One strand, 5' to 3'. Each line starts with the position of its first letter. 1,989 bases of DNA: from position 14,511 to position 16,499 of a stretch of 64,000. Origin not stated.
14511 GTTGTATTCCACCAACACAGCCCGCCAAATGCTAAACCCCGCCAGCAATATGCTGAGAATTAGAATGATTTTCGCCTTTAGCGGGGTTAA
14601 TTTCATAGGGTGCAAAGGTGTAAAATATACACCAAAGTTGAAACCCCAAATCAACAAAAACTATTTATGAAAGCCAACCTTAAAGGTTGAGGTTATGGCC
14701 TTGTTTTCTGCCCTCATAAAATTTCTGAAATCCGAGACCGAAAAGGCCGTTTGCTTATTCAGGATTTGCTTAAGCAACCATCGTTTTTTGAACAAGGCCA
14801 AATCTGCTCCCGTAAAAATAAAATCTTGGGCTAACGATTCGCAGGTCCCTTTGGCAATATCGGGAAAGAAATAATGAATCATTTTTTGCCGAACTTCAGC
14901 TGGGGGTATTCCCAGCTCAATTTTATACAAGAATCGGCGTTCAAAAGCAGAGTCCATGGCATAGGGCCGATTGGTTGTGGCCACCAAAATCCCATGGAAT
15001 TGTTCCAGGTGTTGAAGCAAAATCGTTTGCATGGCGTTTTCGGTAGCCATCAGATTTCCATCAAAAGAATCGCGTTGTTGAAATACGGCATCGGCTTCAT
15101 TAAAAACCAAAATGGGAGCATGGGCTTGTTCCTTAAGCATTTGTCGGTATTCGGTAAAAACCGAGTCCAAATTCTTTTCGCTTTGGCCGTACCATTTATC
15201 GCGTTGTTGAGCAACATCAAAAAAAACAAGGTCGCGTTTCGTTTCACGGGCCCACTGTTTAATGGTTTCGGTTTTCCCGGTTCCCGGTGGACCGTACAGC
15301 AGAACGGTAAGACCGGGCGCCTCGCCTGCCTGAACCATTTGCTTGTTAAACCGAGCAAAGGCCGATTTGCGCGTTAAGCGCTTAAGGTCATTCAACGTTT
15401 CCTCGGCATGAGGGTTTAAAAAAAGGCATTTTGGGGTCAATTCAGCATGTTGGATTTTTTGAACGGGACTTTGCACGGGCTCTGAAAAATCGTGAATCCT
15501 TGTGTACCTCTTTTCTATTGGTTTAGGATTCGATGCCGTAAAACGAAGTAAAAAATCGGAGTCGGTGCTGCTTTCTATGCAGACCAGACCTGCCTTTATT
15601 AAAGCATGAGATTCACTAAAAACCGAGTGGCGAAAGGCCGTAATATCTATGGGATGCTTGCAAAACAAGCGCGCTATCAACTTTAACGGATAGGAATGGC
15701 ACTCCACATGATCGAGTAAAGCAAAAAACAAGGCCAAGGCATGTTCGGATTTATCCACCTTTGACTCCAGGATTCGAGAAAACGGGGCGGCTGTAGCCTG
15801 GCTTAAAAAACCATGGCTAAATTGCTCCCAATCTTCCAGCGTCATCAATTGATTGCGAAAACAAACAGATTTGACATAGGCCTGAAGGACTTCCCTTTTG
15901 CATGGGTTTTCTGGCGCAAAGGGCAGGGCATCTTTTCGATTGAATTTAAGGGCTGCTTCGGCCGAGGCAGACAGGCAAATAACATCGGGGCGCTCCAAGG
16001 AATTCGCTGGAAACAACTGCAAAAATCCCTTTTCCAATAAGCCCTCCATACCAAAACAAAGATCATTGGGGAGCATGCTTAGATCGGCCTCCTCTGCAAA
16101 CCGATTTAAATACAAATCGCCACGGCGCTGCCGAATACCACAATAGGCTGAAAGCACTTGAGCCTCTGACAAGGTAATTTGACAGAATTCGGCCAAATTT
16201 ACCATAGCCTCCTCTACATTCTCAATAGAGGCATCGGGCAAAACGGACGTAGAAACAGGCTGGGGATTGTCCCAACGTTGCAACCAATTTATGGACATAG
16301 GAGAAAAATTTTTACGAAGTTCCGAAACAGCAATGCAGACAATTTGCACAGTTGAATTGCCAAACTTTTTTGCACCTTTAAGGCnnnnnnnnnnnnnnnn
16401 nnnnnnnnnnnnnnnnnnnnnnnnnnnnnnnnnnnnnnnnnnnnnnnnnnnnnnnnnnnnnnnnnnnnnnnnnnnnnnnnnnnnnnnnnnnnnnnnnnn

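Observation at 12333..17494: WYL-domain regulator divergent from an AAA+ ATPase - MMPL exporter operon (candidate uncharacterised regulated system)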

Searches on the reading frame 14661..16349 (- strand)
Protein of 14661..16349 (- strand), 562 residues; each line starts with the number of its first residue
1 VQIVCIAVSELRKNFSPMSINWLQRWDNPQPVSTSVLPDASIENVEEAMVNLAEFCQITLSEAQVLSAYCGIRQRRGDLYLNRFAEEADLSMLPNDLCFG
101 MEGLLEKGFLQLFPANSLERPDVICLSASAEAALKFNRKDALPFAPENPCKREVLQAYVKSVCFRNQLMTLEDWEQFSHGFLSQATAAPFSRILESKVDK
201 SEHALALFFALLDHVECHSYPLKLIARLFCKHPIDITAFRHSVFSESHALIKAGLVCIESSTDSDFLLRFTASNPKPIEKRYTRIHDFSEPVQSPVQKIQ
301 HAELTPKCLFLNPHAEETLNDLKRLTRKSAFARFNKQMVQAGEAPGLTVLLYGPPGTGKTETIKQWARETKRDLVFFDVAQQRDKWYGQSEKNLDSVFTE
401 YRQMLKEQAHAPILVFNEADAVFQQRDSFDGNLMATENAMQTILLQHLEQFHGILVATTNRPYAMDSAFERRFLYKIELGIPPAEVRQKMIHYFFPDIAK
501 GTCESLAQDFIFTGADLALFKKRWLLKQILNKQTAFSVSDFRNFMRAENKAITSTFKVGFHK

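Call 4: search_protein_families(library=pfam, proteins=[window:14661-16349:-], max_evalue=0.01)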
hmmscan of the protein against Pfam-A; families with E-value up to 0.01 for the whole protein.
window:14661-16349:- (562 aa): 9 families
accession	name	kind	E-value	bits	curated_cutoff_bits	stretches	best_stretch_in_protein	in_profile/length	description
PF00004.35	AAA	-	1.4e-22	80.9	21.2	1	349-479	1-129/131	ATPase family associated with various cellular activities (AAA)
PF13191.12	AAA_16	-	0.00017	22.6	32.6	1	344-386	24-63/167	AAA ATPase domain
PF12775.13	AAA_7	-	0.00019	21.5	25.8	0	347-372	34-59/181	P-loop containing dynein motor region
PF13401.12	AAA_22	-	0.00046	20.9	27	1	349-383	8-45/130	AAA domain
PF13481.12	AAA_25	-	0.0014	18.7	27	1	346-418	33-108/195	AAA domain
PF07728.20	AAA_5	-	0.0029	18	22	0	349-372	2-26/139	AAA domain (dynein-related subfamily)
PF13086.12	AAA_11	-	0.0029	17.9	27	1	343-385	18-56/257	AAA domain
PF12774.13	AAA_6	-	0.0054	16.2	25.2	1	350-384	36-70/327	Hydrolytic ATP binding site of dynein motor region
PF13479.12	AAA_24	-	0.0071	16.6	27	0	347-381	3-32/195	AAA domain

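Call 5: search_protein_families(library=ncbifam, proteins=[window:14661-16349:-], max_evalue=0.1)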
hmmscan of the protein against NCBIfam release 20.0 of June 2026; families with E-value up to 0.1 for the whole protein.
window:14661-16349:- (562 aa): 16 families
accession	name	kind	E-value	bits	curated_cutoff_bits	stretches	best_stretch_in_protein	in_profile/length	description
NF041006.2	cell_div_CdvC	equivalog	2.9e-21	75.8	650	1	349-498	137-289/370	cell division protein CdvC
NF042959.1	IteA_antiphage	equivalog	3e-19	69.4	510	1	333-533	112-309/367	anti-phage ATPase IteA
TIGR01243.1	CDC48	subfamily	1.8e-17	62.9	802.65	1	342-522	208-390/733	CDC48 family AAA ATPase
NF003069.1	PRK03992.1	subfamily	6.2e-10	38.8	500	1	341-542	160-366/379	proteasome-activating nucleotidase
TIGR01242.2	TIGR01242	subfamily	6.9e-10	38.4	500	1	342-491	144-294/362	proteasome-activating nucleotidase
NF047747.1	PrtsmActNtasePan2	equivalog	1.4e-09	37.7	700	1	337-542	176-386/397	proteasome-activating nucleotidase Pan2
NF008004.0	PRK10733.1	equivalog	2.4e-08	32.4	1008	1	341-494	181-334/644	ATP-dependent zinc metalloprotease FtsH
NF047748.1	PrtsmActNtasePan1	equivalog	4.4e-07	29.3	750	1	340-492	176-329/405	proteasome-activating nucleotidase Pan1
TIGR01241.2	FtsH_fam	equivalog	5.7e-07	28.7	600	1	349-517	198-371/598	ATP-dependent zinc metalloprotease FtsH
TIGR03689.1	pup_AAA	equivalog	3.5e-06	26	504.75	1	348-485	218-368/512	proteasome ATPase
NF003229.0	PRK04195.1-5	equivalog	1.1e-05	24.4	280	1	330-428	28-121/413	replication factor C large subunit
TIGR02928.1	TIGR02928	subfamily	0.0062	15.4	181.3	1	338-374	34-68/366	orc1/cdc6 family replication initiation protein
NF003226.0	PRK04195.1-1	equivalog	0.015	14.2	588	1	342-383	36-77/405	replication factor C large subunit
NF003227.0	PRK04195.1-2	equivalog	0.017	13.8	502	1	348-399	45-94/487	replication factor C large subunit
NF009067.0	PRK12402.1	equivalog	0.023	13.7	317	1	325-380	18-75/340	replication factor C small subunit 2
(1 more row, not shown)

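Call 6: search_protein_families(library=padloc, proteins=[window:14661-16349:-], max_evalue=0.1)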
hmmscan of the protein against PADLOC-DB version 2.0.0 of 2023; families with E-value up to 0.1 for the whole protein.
window:14661-16349:- (562 aa): 11 families
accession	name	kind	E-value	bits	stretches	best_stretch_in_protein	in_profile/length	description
PDLC02196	IetA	-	3.2e-23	80.8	1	305-545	87-318/374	-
PDLC02195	IetA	-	6.8e-19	66.4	1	336-546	127-335/395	-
PDLC04232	IetA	-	3.4e-10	37.8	1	343-496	113-260/330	-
PDLC00915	TRIP13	-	2.8e-09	34.8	1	349-495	66-224/302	TRIP13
PDLC00914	TRIP13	-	1.3e-07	29.4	1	348-494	73-230/302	TRIP13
PDLC04231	IetA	-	8.8e-05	20.4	1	342-482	113-247/262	-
PDLC03838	DolB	-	0.00052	17.4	1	332-372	153-192/375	-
PDLC04140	mad8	-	0.0017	16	1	345-401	26-70/314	mads_8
PDLC03920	MkoA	-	0.0037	13.6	1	349-369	634-654/1112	-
PDLC03921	MkoA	-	0.018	10.6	1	350-365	1046-1061/1607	-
PDLC04791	PDC-S01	-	0.024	11.3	1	346-422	19-92/395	-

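Call 7: find_homologous_proteins(query=window:14661-16349:-)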
Query window:14661-16349:- (562 aa): 4836 proteins with E <= 0.001 among 8000 candidates; the best 120 are listed.
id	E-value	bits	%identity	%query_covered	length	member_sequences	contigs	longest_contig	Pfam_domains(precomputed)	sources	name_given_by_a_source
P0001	0.0e+0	1284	100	100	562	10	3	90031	PF00004.36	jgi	-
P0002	0.0e+0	1068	86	97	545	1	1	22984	PF00004.36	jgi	jgi:hypothetical protein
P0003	2.7e-281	952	76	97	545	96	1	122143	PF00004.36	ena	-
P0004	5.8e-279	944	76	97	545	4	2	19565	PF00004.36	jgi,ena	-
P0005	5.2e-273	925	74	97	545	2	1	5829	PF00004.36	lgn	-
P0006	8.6e-269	911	72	97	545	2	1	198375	PF00004.36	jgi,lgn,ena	-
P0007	7.5e-184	630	53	98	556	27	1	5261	PF00004.36,PF13191.13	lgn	-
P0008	2.3e-180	619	52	95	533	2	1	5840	PF00004.36,PF13191.13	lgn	-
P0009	3.7e-73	265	32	91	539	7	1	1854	PF00004.36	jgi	jgi:hypothetical protein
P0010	3.7e-72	262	30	96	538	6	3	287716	PF00004.36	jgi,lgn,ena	jgi:2-phosphoglycerate kinase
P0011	4.8e-71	258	32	85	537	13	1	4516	PF00004.36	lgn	-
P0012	1.8e-70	256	34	72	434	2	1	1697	PF00004.36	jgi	jgi:hypothetical protein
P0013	1.7e-69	253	31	95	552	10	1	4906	PF00004.36,PF13238.13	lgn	-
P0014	2.7e-69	252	32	91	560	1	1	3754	PF00004.36,PF13238.13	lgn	-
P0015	3.1e-68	249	29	97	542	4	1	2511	PF00004.36,PF07728.21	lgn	-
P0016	6.5e-68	248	29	94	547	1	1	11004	PF00004.36,PF13238.13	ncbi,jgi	jgi:hypothetical protein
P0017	3.1e-67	245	32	91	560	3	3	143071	PF00004.36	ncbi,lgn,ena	-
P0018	1.6e-64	236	31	82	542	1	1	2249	PF00004.36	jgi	jgi:hypothetical protein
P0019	1.8e-64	236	30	90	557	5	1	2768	PF00004.36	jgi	-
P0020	2.5e-64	236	32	78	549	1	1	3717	PF00004.36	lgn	-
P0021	1.0e-62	231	30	87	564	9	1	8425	PF00004.36,PF13238.13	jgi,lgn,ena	jgi:DNA polymerase III delta prime subunit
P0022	1.8e-62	230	33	71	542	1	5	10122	PF00004.36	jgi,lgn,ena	-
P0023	4.4e-62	228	32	78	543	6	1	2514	PF00004.36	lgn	-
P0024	2.7e-61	226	31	83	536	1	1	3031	PF00004.36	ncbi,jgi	jgi:hypothetical protein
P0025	9.2e-60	221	31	73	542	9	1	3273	PF00004.36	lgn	-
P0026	3.3e-59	219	30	86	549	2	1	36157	PF00004.36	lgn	-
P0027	5.3e-58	215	28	92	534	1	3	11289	PF00004.36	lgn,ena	-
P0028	1.2e-57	214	30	88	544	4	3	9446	PF00004.36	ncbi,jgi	jgi:hypothetical protein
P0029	1.3e-57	214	31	78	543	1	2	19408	PF00004.36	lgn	-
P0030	1.5e-56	210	29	89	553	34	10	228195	PF00004.36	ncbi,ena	-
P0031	1.6e-56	210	44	42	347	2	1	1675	PF00004.36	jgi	jgi:hypothetical protein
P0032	2.3e-55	206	29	89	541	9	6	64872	PF00004.36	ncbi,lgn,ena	-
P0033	4.9e-55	205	29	91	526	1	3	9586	PF00004.36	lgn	-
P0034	2.4e-54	203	28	87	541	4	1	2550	PF00004.36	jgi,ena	jgi:hypothetical protein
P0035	2.7e-54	203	29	92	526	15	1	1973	PF00004.36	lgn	-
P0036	2.8e-53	199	28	89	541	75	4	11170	PF00004.36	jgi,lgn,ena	jgi:hypothetical protein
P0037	7.7e-53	198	37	58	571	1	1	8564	PF00004.36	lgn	-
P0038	2.0e-52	197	37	53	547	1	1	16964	PF00004.36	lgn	-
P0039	2.9e-52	196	39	47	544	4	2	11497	PF00004.36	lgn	-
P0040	6.6e-52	195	36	58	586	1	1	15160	PF00004.36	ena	-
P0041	2.0e-51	193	42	41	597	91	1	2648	PF00004.36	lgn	-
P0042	2.6e-51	193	41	41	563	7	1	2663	PF00004.36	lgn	-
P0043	5.0e-51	192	39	46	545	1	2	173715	PF00004.36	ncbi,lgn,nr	ncbi:MAG: ATP-binding protein [Paludibacteraceae bacterium]|nr:ATP-binding protein [Paludibacteracea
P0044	8.7e-51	191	33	59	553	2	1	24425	PF00004.36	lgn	-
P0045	1.1e-50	191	46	40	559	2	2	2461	PF00004.36,PF13401.13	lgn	-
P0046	1.2e-50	191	41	41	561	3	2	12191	PF00004.36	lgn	-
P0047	1.3e-50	191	38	43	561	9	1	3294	PF00004.36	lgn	-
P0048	1.4e-50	190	40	47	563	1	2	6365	PF00004.36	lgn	-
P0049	1.5e-50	190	37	46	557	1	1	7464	PF00004.36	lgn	-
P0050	1.9e-50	190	41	41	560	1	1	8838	PF13671.13,PF00004.36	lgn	-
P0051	2.6e-50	190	39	47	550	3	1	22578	PF00004.36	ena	-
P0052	3.1e-50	189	41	42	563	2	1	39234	PF00004.36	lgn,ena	-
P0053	3.4e-50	189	42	41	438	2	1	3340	PF00004.36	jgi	jgi:AAA+ superfamily predicted ATPase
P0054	3.4e-50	189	37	46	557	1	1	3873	PF00004.36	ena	-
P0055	3.4e-50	189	35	60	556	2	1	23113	PF00004.36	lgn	-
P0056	3.8e-50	189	35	56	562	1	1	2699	PF00004.36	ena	-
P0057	3.9e-50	189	37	46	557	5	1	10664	PF00004.36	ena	-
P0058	4.4e-50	189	40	47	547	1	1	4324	PF00004.36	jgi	-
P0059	4.4e-50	189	37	46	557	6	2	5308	PF00004.36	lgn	-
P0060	5.3e-50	189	34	62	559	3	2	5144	PF00004.36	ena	-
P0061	5.8e-50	188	36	48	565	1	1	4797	PF00004.36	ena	-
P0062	5.9e-50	188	37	46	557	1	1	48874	PF00004.36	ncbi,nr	ncbi:MAG: ATP-binding protein [Bacteroidaceae bacterium]|nr:ATP-binding protein [Bacteroidaceae bact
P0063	6.2e-50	188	39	44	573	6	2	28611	PF00004.36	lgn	-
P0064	6.3e-50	188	37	48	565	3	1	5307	PF00004.36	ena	-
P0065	7.6e-50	188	42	42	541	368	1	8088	PF00004.36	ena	-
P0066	1.2e-49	187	32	67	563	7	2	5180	PF00004.36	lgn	-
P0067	1.3e-49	187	37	46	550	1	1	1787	PF00004.36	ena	-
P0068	2.0e-49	187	35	56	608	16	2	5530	PF00004.36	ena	-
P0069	2.0e-49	187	42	40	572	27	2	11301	PF00004.36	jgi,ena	jgi:hypothetical protein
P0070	2.1e-49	187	40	43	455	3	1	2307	PF00004.36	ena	-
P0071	2.3e-49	186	37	48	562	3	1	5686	PF00004.36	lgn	-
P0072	2.4e-49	186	40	47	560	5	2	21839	PF00004.36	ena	-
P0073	2.4e-49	186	37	48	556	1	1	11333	PF00004.36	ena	-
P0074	2.4e-49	186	37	46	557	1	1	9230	PF00004.36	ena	-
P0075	2.6e-49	186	37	48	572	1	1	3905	PF00004.36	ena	-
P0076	3.3e-49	186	36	56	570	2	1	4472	PF00004.36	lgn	-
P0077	3.4e-49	186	38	47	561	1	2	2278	PF00004.36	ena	-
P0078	3.6e-49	186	37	48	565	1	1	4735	PF00004.36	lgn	-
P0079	3.7e-49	186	36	59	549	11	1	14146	PF00004.36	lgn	-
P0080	3.8e-49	186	37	46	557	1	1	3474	PF00004.36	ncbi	-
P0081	3.8e-49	186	41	42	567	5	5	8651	PF00004.36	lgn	-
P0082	4.2e-49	186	29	85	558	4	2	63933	PF00004.36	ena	-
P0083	4.3e-49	186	31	63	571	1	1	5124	PF00004.36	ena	-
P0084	4.3e-49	186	39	47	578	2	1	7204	PF00004.36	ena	-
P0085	5.0e-49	185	40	46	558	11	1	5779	PF00004.36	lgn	-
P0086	5.1e-49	185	40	43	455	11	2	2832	PF00004.36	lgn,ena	-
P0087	5.3e-49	185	33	61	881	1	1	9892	PF01443.25,PF13604.13,PF13245.13,PF00004.36,PF13401.13,PF02689.21,PF13191.13,PF13538.13,PF13479.13,PF05970.21,PF12775.14,PF02367.24,PF00910.29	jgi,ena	-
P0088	6.1e-49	185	37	48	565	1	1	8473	PF00004.36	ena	-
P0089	6.1e-49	185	40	41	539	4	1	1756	PF00004.36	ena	-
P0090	6.8e-49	185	41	41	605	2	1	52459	PF00004.36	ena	-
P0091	6.9e-49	185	41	40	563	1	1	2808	PF00004.36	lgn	-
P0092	6.9e-49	185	34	58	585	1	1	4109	PF00004.36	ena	-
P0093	7.1e-49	185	32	68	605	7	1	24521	PF00004.36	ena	-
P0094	7.2e-49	185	36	59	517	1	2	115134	PF00004.36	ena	-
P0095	7.3e-49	185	37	48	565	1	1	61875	PF00004.36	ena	-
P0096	7.3e-49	185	37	48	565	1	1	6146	PF00004.36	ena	-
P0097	7.6e-49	185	37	48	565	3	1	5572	PF00004.36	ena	-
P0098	8.0e-49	185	38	53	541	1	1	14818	PF00004.36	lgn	-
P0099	8.4e-49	185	36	48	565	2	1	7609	PF00004.36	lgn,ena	-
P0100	8.4e-49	185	34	58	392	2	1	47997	PF00004.36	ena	-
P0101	8.6e-49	185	37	49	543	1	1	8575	PF00004.36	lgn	-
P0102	9.2e-49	184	35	58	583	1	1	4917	PF00004.36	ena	-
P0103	9.5e-49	184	40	46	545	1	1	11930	PF00004.36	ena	-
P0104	9.5e-49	184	37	46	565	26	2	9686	PF00004.36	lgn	-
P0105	9.8e-49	184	36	48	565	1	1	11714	PF00004.36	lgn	-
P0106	9.9e-49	184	36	48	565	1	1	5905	PF00004.36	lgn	-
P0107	9.9e-49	184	36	48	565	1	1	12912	PF00004.36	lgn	-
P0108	1.0e-48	184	39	50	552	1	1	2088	PF00004.36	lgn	-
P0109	1.0e-48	184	31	75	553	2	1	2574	PF00004.36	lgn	-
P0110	1.0e-48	184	38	45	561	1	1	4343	PF00004.36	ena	-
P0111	1.1e-48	184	40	41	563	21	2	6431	PF00004.36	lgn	-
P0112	1.1e-48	184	38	43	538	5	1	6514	PF00004.36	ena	-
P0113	1.1e-48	184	34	58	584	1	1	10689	PF00004.36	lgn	-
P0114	1.1e-48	184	41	42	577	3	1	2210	PF00004.36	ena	-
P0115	1.1e-48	184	33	63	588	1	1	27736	PF00004.36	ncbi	ncbi:ATP-binding protein [Breznakiellaceae bacterium SP9]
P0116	1.1e-48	184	39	46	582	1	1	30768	PF00004.36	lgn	-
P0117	1.1e-48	184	36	48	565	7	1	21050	PF00004.36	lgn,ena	-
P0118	1.2e-48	184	37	46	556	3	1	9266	PF00004.36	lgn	-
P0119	1.2e-48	184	36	48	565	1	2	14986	PF00004.36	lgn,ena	-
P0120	1.2e-48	184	35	61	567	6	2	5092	PF00004.36,PF07728.21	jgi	jgi:Cdc6-like AAA superfamily ATPase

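Call 8: find_encoding_contigs(protein=P0001, flank=8000, max_places=3)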
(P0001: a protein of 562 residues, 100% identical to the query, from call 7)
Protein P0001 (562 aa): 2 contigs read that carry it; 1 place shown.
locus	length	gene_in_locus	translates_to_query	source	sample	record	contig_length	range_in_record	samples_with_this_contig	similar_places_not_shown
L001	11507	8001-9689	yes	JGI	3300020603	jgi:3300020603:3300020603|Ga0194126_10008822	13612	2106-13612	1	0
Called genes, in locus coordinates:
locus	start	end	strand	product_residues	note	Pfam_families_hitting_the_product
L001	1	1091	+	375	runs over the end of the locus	PF00712:DNA_pol3_beta, PF02767:DNA_pol3_beta_2, PF02768:DNA_pol3_beta_3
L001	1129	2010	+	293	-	-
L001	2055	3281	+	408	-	PF00108:Thiolase_N, PF00109:ketoacyl-synt (faint), PF02803:Thiolase_C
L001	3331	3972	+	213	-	PF18348:SH3_16, PF00877:NLPC_P60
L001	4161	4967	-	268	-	PF00106:adh_short, PF13561:adh_short_C2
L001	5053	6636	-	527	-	PF13180:PDZ_2 (weak), PF17820:PDZ_6 (weak), PF03572:Peptidase_S41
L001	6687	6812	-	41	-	-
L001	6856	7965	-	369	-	-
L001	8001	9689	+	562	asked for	PF00004:AAA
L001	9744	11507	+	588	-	?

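Call 9: find_encoding_contigs(protein=P0006, flank=8000, max_places=2)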
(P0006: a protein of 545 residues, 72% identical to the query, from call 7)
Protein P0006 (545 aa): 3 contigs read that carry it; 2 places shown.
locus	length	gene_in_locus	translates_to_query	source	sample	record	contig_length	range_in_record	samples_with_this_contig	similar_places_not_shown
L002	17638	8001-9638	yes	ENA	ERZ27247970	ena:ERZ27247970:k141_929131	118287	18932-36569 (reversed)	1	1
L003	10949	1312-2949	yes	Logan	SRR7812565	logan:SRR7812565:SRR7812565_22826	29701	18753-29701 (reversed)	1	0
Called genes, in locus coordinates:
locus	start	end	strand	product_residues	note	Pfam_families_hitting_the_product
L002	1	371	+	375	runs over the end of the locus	PF00712:DNA_pol3_beta, PF02767:DNA_pol3_beta_2, PF02768:DNA_pol3_beta_3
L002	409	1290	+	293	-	-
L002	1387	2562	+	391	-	PF00108:Thiolase_N, PF02803:Thiolase_C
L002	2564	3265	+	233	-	PF18348:SH3_16, PF00877:NLPC_P60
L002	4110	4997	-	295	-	PF00106:adh_short, PF08659:KR, PF13561:adh_short_C2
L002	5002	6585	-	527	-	PF13180:PDZ_2 (weak), PF17820:PDZ_6 (weak), PF03572:Peptidase_S41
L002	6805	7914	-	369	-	-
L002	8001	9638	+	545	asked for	PF00004:AAA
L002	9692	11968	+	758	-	PF03176:MMPL, PF02460:Patched (faint), PF12349:Sterol-sensing (weak), PF03176:MMPL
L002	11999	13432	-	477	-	PF11638:DnaA_N, PF00308:Bac_DnaA, PF01695:IstB_IS21 (weak), PF08299:Bac_DnaA_C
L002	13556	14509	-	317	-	PF00149:Metallophos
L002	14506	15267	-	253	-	PF02872:5_nucleotid_C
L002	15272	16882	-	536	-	PF01293:PEPCK_ATP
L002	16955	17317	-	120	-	-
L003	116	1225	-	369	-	-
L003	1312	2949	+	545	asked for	PF00004:AAA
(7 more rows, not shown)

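Call 10: find_encoding_contigs(protein=P0003, flank=8000, max_places=2)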
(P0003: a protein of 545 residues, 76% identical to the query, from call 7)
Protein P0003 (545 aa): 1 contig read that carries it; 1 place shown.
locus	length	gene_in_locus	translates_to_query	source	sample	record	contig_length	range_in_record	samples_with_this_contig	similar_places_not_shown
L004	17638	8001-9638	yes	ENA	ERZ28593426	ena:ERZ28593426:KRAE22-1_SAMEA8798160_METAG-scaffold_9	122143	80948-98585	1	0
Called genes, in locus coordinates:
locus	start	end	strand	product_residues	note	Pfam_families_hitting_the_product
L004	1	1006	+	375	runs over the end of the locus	PF00712:DNA_pol3_beta, PF02767:DNA_pol3_beta_2, PF02768:DNA_pol3_beta_3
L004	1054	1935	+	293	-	-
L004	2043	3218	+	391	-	PF00108:Thiolase_N, PF22691:Thiolase_C_1 (faint), PF00109:ketoacyl-synt (faint), PF02803:Thiolase_C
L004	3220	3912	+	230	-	PF18348:SH3_16, PF00877:NLPC_P60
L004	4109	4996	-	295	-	PF00106:adh_short, PF08659:KR, PF13561:adh_short_C2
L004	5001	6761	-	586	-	PF13180:PDZ_2 (weak), PF17820:PDZ_6 (weak), PF03572:Peptidase_S41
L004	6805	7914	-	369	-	PF13280:WYL (weak)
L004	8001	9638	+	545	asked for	PF00004:AAA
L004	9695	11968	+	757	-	PF03176:MMPL, PF12349:Sterol-sensing (weak), PF03176:MMPL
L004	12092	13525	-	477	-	PF11638:DnaA_N, PF00308:Bac_DnaA, PF00004:AAA (weak), PF01695:IstB_IS21 (weak), PF08299:Bac_DnaA_C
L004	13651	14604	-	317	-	PF00149:Metallophos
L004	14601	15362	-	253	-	PF02872:5_nucleotid_C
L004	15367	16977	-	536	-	PF01293:PEPCK_ATP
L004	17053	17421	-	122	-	-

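Call 11: find_encoding_contigs(protein=P0010, flank=7000, max_places=3)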
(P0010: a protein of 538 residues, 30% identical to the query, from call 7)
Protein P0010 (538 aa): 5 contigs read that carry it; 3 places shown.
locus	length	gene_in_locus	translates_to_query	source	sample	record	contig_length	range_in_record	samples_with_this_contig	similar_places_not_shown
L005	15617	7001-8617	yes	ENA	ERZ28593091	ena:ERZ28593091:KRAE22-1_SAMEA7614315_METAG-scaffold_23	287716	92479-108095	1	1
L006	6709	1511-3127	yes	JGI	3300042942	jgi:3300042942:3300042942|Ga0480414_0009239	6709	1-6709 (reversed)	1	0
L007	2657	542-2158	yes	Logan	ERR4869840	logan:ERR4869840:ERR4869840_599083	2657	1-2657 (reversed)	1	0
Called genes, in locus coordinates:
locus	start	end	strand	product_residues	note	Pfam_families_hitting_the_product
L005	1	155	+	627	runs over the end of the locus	PF07728:AAA_5 (weak), PF28529:McrB_lid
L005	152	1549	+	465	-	PF10117:McrBC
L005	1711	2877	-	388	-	PF10544:T5orf172 (weak), PF13455:MUG113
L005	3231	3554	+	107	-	-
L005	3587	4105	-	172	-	-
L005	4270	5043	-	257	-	-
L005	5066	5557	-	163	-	-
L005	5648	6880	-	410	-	-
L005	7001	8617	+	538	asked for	PF00004:AAA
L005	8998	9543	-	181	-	-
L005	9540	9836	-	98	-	PF12728:HTH_17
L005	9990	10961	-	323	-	-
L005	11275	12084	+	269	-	PF14805:THDPS_N_2, PF00132:Hexapep, PF14602:Hexapep_2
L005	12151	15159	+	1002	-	PF17678:Glyco_hydro_92N, PF07971:Glyco_hydro_92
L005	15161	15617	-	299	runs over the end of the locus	PF02541:Ppx-GppA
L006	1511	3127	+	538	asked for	PF00004:AAA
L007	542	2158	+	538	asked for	PF00004:AAA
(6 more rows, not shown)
